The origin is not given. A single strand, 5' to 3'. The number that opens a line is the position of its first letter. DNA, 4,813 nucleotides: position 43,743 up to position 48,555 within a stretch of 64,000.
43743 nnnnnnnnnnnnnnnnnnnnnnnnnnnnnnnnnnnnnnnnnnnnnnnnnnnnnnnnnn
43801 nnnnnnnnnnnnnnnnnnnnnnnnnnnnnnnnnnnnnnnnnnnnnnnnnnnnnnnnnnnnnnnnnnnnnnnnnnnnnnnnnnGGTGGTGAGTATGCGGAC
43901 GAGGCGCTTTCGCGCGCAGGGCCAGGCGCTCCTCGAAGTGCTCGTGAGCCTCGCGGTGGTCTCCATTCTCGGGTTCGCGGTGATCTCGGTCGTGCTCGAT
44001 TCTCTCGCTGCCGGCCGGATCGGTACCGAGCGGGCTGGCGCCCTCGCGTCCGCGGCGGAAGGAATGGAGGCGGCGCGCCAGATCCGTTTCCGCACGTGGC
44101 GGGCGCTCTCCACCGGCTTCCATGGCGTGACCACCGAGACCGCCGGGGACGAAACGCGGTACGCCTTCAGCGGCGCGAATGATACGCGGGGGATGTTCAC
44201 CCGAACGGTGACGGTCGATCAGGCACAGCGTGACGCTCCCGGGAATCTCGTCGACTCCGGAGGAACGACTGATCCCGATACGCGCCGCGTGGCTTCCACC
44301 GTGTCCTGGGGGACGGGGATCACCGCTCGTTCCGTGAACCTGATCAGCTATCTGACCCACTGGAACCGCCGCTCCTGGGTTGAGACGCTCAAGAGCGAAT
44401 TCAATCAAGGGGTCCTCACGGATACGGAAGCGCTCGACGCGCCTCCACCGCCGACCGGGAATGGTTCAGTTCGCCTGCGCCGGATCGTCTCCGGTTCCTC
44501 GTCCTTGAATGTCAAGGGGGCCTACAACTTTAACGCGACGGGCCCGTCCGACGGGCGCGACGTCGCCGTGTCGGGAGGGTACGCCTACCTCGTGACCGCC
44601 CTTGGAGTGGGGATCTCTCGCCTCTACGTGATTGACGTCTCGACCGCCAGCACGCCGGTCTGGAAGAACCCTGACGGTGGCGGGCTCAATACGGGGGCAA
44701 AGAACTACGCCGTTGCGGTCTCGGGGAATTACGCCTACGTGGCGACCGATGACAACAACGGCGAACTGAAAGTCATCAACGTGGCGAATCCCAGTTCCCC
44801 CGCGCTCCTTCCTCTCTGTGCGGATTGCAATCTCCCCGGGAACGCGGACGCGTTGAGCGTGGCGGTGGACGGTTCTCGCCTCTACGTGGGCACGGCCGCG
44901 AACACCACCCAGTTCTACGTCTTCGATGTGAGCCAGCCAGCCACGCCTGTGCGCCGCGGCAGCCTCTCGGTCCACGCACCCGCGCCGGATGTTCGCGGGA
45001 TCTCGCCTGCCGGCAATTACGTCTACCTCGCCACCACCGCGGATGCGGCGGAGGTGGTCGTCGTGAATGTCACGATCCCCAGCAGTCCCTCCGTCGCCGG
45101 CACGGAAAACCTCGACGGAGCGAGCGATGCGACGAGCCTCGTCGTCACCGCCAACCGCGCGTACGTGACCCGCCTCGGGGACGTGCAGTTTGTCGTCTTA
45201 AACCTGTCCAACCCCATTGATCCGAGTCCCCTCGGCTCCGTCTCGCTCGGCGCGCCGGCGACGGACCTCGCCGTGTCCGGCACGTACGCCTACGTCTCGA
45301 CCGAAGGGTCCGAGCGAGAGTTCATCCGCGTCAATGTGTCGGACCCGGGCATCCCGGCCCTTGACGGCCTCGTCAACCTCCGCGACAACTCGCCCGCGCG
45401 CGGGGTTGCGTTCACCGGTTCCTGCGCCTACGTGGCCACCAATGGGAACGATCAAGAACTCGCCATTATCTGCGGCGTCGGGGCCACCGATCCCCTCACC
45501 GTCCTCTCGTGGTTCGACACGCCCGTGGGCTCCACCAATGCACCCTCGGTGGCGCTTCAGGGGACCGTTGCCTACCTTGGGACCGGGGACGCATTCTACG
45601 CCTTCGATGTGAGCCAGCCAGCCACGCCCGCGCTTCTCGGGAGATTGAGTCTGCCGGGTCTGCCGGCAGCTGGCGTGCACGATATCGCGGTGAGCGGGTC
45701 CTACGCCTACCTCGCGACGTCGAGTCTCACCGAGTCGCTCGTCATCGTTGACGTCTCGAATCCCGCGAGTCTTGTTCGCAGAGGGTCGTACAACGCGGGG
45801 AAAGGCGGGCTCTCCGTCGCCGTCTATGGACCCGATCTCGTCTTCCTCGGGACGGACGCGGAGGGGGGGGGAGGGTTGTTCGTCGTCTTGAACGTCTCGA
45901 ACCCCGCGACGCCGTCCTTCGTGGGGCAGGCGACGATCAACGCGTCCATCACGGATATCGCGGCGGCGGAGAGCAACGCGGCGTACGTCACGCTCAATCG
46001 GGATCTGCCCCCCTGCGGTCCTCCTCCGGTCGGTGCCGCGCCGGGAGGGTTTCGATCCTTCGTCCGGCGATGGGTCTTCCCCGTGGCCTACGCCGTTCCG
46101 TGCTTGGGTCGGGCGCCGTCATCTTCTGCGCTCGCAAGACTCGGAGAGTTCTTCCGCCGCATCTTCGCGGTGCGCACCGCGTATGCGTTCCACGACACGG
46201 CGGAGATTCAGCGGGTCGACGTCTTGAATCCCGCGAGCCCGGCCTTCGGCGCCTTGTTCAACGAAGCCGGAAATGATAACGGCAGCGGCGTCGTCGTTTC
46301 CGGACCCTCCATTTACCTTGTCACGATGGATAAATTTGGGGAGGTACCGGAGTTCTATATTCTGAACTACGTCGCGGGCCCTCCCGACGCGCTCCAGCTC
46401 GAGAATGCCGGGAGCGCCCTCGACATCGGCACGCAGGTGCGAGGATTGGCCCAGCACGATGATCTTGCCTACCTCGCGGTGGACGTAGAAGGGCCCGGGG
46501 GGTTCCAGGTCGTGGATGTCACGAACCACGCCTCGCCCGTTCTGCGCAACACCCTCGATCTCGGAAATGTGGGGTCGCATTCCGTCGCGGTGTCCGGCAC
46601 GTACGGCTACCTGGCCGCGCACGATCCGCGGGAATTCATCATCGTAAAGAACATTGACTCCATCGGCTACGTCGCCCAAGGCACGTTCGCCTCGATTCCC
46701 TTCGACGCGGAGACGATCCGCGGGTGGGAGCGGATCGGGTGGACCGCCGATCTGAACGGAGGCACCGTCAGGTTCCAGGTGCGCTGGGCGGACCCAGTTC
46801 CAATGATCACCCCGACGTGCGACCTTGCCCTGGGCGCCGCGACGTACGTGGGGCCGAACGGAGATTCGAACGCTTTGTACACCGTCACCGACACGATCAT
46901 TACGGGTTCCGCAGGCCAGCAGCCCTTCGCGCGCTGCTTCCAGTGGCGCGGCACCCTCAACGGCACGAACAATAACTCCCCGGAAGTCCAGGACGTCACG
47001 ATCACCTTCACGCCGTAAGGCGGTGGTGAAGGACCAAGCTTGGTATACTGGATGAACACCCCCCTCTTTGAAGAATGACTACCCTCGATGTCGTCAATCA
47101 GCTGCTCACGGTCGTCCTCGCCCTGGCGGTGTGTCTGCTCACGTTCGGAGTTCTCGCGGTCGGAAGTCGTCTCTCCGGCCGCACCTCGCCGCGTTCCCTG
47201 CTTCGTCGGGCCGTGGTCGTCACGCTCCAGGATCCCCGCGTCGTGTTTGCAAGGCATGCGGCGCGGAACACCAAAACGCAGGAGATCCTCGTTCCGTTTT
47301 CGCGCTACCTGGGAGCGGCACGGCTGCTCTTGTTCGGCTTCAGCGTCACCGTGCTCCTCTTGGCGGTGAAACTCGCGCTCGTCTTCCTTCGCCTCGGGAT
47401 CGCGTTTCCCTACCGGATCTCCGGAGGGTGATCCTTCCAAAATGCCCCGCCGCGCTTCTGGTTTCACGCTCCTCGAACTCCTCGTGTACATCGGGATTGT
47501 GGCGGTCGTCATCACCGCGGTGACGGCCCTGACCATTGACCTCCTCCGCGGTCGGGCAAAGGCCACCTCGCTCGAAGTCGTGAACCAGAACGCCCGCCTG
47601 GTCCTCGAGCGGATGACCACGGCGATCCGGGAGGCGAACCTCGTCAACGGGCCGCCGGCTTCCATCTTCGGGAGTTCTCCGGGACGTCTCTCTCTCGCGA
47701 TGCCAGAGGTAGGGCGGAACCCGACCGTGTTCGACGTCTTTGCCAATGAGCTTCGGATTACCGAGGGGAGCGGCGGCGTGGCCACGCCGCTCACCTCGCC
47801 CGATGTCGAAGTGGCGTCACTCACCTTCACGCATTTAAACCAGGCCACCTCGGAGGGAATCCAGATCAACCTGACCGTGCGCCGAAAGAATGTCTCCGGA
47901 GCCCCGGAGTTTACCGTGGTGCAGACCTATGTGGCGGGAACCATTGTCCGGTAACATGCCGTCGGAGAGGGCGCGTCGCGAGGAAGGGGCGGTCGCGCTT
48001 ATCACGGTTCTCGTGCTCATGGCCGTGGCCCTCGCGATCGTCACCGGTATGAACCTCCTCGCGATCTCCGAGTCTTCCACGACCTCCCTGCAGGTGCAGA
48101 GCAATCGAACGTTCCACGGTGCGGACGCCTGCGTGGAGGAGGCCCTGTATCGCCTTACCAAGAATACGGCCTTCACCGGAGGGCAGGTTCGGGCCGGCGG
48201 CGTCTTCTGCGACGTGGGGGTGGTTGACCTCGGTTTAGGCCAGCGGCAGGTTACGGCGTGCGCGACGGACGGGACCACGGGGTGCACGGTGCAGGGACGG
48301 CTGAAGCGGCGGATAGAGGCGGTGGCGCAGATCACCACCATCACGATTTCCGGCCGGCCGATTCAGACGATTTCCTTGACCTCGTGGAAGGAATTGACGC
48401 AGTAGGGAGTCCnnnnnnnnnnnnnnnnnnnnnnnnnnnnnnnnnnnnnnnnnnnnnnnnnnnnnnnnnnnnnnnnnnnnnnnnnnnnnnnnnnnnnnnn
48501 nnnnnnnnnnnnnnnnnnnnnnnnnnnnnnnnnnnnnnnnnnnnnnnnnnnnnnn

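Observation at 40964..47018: Two giant paralogous pilin-like proteins with LVIVD-type beta-propeller repeats embedded in the type IV pilus operon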

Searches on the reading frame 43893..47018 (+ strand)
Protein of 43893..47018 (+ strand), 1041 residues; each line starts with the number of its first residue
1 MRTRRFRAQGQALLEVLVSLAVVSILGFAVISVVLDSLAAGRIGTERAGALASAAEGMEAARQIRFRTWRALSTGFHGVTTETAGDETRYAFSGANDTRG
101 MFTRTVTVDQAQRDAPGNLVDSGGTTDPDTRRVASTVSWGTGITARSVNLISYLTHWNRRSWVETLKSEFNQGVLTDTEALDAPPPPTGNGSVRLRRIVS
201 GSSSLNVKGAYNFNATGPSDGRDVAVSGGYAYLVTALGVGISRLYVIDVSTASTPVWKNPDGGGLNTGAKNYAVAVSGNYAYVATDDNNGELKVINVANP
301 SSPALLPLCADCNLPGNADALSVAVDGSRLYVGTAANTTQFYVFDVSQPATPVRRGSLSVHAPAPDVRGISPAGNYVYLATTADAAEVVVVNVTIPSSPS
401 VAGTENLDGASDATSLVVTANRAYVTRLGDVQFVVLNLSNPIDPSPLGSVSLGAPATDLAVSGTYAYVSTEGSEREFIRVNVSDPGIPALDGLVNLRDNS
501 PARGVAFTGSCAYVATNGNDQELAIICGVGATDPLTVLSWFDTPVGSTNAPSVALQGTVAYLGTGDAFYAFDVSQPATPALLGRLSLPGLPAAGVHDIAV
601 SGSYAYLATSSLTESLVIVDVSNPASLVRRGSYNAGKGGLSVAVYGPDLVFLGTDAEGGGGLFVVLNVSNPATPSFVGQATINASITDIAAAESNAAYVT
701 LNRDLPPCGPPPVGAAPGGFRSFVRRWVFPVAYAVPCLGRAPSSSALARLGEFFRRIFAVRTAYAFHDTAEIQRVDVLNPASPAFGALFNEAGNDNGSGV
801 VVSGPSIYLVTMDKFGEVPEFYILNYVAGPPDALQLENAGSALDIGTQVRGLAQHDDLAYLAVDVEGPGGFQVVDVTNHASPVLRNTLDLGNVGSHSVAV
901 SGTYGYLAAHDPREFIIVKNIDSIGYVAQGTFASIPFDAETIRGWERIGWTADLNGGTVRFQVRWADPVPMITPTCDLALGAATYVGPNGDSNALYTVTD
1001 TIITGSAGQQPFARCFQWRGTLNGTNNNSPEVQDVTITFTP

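Call 5: search_protein_families(library=pfam, proteins=[window:43893-47018:+], max_evalue=1)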
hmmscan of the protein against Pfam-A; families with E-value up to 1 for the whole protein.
window:43893-47018:+ (1041 aa): 4 families
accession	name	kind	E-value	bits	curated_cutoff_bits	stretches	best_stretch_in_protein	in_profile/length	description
PF08309.17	LVIVD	-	3.2e-41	138.8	20.2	4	596-634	5-41/42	LVIVD repeat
PF09826.15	Beta_propel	-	0.00063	19.2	22.4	0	565-589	326-350/495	Beta propeller domain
PF07963.17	N_methyl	-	0.0082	16.1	21.2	1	7-30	3-26/27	Prokaryotic N-terminal methylation motif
PF24817.1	WD40_WDHD1_1st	-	0.43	10.2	109.9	0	318-360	47-89/291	WDHD1 first WD40 domain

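Call 9: find_homologous_proteins(query=window:43893-47018:+)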
Query window:43893-47018:+ (1041 aa): 378 proteins with E <= 0.001 among 8000 candidates; the best 120 are listed.
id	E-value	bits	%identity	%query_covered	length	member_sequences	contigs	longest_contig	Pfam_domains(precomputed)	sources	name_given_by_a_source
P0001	0.0e+0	2309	100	100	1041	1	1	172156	PF08309.18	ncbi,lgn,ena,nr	ncbi:MAG: hypothetical protein G01um101438_369 [Parcubacteria group bacterium Gr01-1014_38]|nr:MAG: 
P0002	7.2e-246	837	47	100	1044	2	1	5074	PF09826.16,PF08309.18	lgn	-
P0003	3.7e-180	620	43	66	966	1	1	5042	PF22494.4,PF08309.18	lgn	-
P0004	7.6e-171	589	42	65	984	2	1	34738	PF05694.18,PF09826.16,PF08309.18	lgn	-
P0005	4.3e-165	570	42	65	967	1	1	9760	PF07963.18,PF08309.18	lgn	-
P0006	6.0e-160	553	41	68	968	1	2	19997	PF09826.16,PF08309.18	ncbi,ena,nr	ncbi:MAG: hypothetical protein G01um1014106_125 [Parcubacteria group bacterium Gr01-1014_106]|nr:MAG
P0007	6.9e-129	450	43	65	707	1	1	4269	PF09826.16,PF08309.18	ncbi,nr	ncbi:MAG: hypothetical protein Q8R32_01740, partial [bacterium]|nr:hypothetical protein [bacterium]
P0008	3.5e-126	441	28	88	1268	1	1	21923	PF25174.2,PF24807.2,PF08309.18,PF21544.4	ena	-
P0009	7.0e-116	407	33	67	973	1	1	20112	PF22494.4,PF09826.16,PF08309.18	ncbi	-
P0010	1.3e-107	379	32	54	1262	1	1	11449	PF09826.16,PF08309.18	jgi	-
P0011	2.4e-98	349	28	74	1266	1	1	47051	PF08309.18,PF21544.4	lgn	-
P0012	8.9e-98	347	29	49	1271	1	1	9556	PF08309.18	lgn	-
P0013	1.9e-96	342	29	100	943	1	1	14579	PF24807.2,PF09826.16,PF08309.18,PF23414.2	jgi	jgi:Tfp pilus assembly protein PilV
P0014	2.4e-96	342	33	66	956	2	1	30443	PF09826.16,PF08309.18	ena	-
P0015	4.7e-95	338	30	74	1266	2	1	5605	PF08309.18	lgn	-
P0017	2.2e-88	316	31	66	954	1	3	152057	PF09826.16,PF08309.18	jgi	jgi:type II secretory pathway component PulJ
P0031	1.0e-63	234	32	50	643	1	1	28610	PF07963.18,PF09826.16,PF08309.18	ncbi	ncbi:prepilin-type N-terminal cleavage/methylation domain-containing protein [Patescibacteria group 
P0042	8.6e-56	208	33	48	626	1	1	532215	PF09826.16,PF08309.18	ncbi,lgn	ncbi:MAG: hypothetical protein WD187_02780 [Candidatus Woykebacteria bacterium]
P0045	6.0e-54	202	33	44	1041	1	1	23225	PF13860.13,PF09826.16,PF08309.18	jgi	jgi:hypothetical protein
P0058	1.0e-47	181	33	31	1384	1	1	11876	PF07963.18,PF09826.16,PF08309.18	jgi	-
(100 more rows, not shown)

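Call 23: find_encoding_contigs(protein=P0004, flank=10000, max_places=2)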
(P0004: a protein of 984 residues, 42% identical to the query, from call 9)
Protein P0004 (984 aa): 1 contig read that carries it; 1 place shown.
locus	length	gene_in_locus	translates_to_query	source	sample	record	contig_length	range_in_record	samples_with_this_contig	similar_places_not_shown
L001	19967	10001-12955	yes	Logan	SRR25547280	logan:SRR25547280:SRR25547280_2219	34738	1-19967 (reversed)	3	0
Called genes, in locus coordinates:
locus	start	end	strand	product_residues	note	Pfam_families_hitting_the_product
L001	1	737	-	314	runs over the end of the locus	PF08240:ADH_N, PF00107:ADH_zinc_N, PF13602:ADH_zinc_N_2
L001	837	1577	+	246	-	PF00005:ABC_tran, PF02463:SMC_N (faint), PF13191:AAA_16 (faint), PF13304:AAA_21 (weak)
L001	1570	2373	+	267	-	PF00950:ABC-3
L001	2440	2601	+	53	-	-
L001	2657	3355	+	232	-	PF00970:FAD_binding_6, PF00175:NAD_binding_1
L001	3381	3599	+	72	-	PF06902:Fer4_19 (weak), PF13459:Fer4_15, PF13370:Fer4_13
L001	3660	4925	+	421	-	PF00070:Pyr_redox (faint), PF01266:DAO (faint), PF07992:Pyr_redox_2, PF13454:NAD_binding_9 (faint)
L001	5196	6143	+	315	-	-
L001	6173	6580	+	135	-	PF01467:CTP_transf_like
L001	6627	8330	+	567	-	PF05157:MshEN, PF00437:T2SSE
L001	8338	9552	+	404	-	PF28597:T2SSF_N, PF00482:T2SSF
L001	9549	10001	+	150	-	PF07963:N_methyl (weak)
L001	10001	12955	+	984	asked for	PF08309:LVIVD, PF09826:Beta_propel (faint), PF05694:SBP56 (faint), PF08309:LVIVD (weak)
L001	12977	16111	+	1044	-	PF09826:Beta_propel (faint), PF08309:LVIVD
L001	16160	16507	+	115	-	-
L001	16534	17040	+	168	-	-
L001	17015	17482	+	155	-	-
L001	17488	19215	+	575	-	PF11104:PilM_2, PF06723:MreB_Mbl (faint), PF14450:FtsA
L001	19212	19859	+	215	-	-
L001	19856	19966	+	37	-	?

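Call 24: find_encoding_contigs(protein=P0017, flank=10000, max_places=2)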
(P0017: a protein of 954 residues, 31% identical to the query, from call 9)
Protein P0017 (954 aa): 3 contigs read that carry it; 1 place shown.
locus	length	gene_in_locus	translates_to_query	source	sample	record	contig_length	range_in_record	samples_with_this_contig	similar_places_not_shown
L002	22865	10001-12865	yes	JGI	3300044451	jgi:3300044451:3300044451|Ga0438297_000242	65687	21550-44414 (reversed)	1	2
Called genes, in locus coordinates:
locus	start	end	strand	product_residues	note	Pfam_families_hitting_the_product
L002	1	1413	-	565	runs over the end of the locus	-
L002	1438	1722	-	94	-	PF00216:Bac_DNA_binding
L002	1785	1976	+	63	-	-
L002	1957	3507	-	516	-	PF12072:RNase_Y_N, PF00013:KH_1, PF22891:KH_PNO1_2nd (weak), PF01966:HD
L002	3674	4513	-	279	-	PF01509:TruB_N, PF16198:TruB_C_2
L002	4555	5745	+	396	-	PF00512:HisKA (weak), PF02518:HATPase_c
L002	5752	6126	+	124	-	PF00072:Response_reg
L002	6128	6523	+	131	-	PF00072:Response_reg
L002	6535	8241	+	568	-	PF05157:MshEN, PF00437:T2SSE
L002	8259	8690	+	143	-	PF28597:T2SSF_N, PF00482:T2SSF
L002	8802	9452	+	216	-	PF00482:T2SSF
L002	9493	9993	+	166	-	-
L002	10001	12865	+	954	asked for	PF09826:Beta_propel (faint), PF08309:LVIVD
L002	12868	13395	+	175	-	PF07963:N_methyl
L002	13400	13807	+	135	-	-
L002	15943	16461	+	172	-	PF07963:N_methyl (weak)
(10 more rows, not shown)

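Call 25: find_encoding_contigs(protein=P0042, flank=9000, max_places=1)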
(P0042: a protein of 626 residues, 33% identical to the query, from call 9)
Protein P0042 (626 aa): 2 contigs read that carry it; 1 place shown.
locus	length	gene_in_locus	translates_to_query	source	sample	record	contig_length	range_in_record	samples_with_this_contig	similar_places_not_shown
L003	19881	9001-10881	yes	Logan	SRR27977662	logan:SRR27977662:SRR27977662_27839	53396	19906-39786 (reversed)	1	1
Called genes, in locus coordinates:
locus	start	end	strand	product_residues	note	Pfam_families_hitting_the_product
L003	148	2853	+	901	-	PF00873:ACR_tran, PF03176:MMPL (weak)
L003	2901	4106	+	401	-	PF13231:PMT_2 (weak)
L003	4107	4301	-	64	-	-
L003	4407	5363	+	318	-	PF00512:HisKA, PF02518:HATPase_c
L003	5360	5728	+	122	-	PF00072:Response_reg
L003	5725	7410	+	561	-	PF05157:MshEN, PF00437:T2SSE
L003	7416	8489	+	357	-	PF00482:T2SSF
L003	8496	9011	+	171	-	PF07963:N_methyl (weak)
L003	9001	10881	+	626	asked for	PF09826:Beta_propel (faint), PF08309:LVIVD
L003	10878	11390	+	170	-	-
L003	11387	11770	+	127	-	-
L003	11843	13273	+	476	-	PF13399:LytR_C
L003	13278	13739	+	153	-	PF07963:N_methyl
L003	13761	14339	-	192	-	PF01569:PAP2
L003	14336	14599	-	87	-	-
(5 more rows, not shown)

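Call 26: find_encoding_contigs(protein=P0011, flank=9000, max_places=1)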
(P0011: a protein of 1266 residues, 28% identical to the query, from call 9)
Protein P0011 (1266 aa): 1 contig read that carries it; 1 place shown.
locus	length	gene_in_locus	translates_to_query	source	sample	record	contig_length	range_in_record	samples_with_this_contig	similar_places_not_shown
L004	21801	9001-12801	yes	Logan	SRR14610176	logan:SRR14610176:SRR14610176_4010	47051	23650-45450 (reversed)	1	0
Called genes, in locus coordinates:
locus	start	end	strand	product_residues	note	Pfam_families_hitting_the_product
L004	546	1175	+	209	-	-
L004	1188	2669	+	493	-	PF01564:Spermine_synth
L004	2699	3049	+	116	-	-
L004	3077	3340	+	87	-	PF04266:ASCH (weak), PF12961:DUF3850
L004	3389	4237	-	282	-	PF13489:Methyltransf_23 (weak), PF08241:Methyltransf_11, PF08242:Methyltransf_12, PF13649:Methyltransf_25, PF13847:Methyltransf_31 (weak)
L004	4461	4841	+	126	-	-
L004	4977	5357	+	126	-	PF00072:Response_reg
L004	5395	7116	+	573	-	PF05157:MshEN, PF00437:T2SSE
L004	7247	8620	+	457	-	PF00482:T2SSF, PF08239:SH3_3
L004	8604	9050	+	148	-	PF07963:N_methyl (weak)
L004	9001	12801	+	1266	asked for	PF21544:PorZ_N_b_propeller (faint), PF08309:LVIVD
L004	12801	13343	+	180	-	PF07963:N_methyl (weak)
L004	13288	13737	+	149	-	-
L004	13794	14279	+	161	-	PF07963:N_methyl (weak)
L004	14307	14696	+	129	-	PF00072:Response_reg, PF03709:OKR_DC_1_N (weak)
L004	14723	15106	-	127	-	PF00072:Response_reg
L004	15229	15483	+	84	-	-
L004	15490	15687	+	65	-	PF09962:DUF2196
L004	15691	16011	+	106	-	PF05154:TM2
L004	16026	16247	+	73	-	PF05154:TM2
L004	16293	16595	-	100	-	PF01741:MscL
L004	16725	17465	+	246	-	PF13489:Methyltransf_23, PF01728:FtsJ (weak), PF06325:PrmA (weak), PF13847:Methyltransf_31, PF08241:Methyltransf_11, PF08242:Methyltransf_12, PF13649:Methyltransf_25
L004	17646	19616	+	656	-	-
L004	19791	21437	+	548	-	PF02776:TPP_enzyme_N, PF00205:TPP_enzyme_M, PF02775:TPP_enzyme_C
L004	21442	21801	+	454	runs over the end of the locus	PF00171:Aldedh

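Call 32: search_protein_families(library=ncbifam, proteins=[window:43893-47018:+], max_evalue=1)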
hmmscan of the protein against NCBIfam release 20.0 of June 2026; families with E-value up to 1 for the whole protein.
window:43893-47018:+ (1041 aa): 4 families
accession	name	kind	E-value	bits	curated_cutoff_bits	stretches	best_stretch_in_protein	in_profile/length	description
TIGR04312.1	choice_anch_B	subfamily_domain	1.2e-10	41.2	100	3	216-353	76-219/364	choice-of-anchor B family protein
TIGR02523.1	type_IV_pilV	equivalog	0.029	14.9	52.2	1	9-62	2-55/139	type IV pilus modification protein PilV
TIGR01707.1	gspI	equivalog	0.051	14.1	44.35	1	10-42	1-33/101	type II secretion system minor pseudopilin GspI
NF052453.1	MthilOxMtoX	equivalog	0.11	10.9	650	1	280-354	262-326/408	methanethiol oxidase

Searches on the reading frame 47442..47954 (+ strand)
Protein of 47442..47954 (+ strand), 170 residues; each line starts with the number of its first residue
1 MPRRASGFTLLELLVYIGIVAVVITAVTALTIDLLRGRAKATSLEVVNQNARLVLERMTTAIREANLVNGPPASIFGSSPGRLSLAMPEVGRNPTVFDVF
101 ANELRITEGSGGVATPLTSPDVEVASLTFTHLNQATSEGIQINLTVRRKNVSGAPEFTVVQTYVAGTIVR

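Call 6: search_protein_families(library=pfam, proteins=[window:47442-47954:+], max_evalue=0.1)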
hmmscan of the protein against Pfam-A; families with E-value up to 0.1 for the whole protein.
window:47442-47954:+ (170 aa): 1 family
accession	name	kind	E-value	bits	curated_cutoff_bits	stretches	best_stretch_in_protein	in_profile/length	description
PF07963.17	N_methyl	-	3.6e-07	29.9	21.2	1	3-27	2-26/27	Prokaryotic N-terminal methylation motif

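Call 32: search_protein_families(library=ncbifam, proteins=[window:47442-47954:+], max_evalue=1)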
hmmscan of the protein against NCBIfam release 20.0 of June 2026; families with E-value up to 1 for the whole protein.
window:47442-47954:+ (170 aa): 12 families
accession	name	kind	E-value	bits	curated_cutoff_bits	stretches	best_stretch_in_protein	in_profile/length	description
TIGR02599.1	TIGR02599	subfamily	5.3e-06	25.9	256.5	1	7-67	1-61/361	Verru_Chthon cassette protein C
TIGR01708.2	typeII_sec_gspH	equivalog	0.00033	20.7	80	1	6-31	2-27/169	type II secretion system minor pseudopilin GspH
NF038304.1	EPS_HpsC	equivalog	0.0029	17.2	200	1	3-40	18-55/318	hormogonium polysaccharide secretion pseudopilin HpsC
TIGR02532.1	IV_pilin_GFxxxE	domain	0.014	15.2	16.3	1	6-27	2-23/24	prepilin-type N-terminal cleavage/methylation domain-containing protein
NF007862.0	PRK10574.1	equivalog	0.016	15.3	138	1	5-24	4-23/145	prepilin peptidase-dependent pilin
TIGR02523.1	type_IV_pilV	equivalog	0.019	15.5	52.2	1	5-59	1-55/139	type IV pilus modification protein PilV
NF038303.1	EPS_HpsB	equivalog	0.043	13.8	150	1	5-53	2-50/211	hormogonium polysaccharide secretion pseudopilin HpsB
NF007848.0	PRK10557.1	equivalog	0.063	12.6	120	1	1-63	6-68/192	prepilin peptidase-dependent protein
TIGR01707.1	gspI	equivalog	0.068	13.7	44.35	1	7-31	1-25/101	type II secretion system minor pseudopilin GspI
NF041013.1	T4P_ComGE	equivalog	0.069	13.3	49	1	6-52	4-50/83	competence type IV pilus minor pilin ComGE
NF007800.0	PRK10506.1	equivalog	0.07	13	158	1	4-25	7-28/163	prepilin peptidase-dependent protein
TIGR01710.1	typeII_sec_gspG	equivalog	0.13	12.3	88.85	1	6-43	1-34/134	type II secretion system major pseudopilin GspG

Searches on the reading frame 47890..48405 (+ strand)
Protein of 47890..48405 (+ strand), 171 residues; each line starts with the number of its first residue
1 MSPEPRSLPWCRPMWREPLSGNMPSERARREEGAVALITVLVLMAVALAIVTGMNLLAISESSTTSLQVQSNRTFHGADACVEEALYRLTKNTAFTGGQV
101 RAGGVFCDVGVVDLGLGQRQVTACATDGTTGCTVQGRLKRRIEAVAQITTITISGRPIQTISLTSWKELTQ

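Call 6: search_protein_families(library=pfam, proteins=[window:47890-48405:+], max_evalue=0.1)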
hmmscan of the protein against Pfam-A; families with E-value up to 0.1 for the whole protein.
window:47890-48405:+ (171 aa): 1 family
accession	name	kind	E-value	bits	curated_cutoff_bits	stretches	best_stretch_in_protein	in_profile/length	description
PF00429.24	TLV_coat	-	0.0073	15.5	22.5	1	24-70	386-431/560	ENV polyprotein (coat polyprotein)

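Call 32: search_protein_families(library=ncbifam, proteins=[window:47890-48405:+], max_evalue=1)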
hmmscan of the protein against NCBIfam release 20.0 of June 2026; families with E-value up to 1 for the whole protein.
window:47890-48405:+ (171 aa): 4 families
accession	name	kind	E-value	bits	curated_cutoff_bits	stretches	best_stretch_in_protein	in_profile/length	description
NF037980.1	T2SS_GspK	equivalog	0.00072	19.2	130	1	35-88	4-60/307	type II secretion system minor pseudopilin GspK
NF051896.1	tapirin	equivalog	0.041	12.1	600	1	36-91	21-76/660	cellulose-binding protein tapirin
NF008569.0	PRK11521.1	equivalog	0.085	12.9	159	1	29-74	2-47/135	DUF2509 family protein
NF042425.1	Amuc_1099_fam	equivalog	0.26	10.8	50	1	36-97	8-69/321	Amuc_1099 family pilus-like system protein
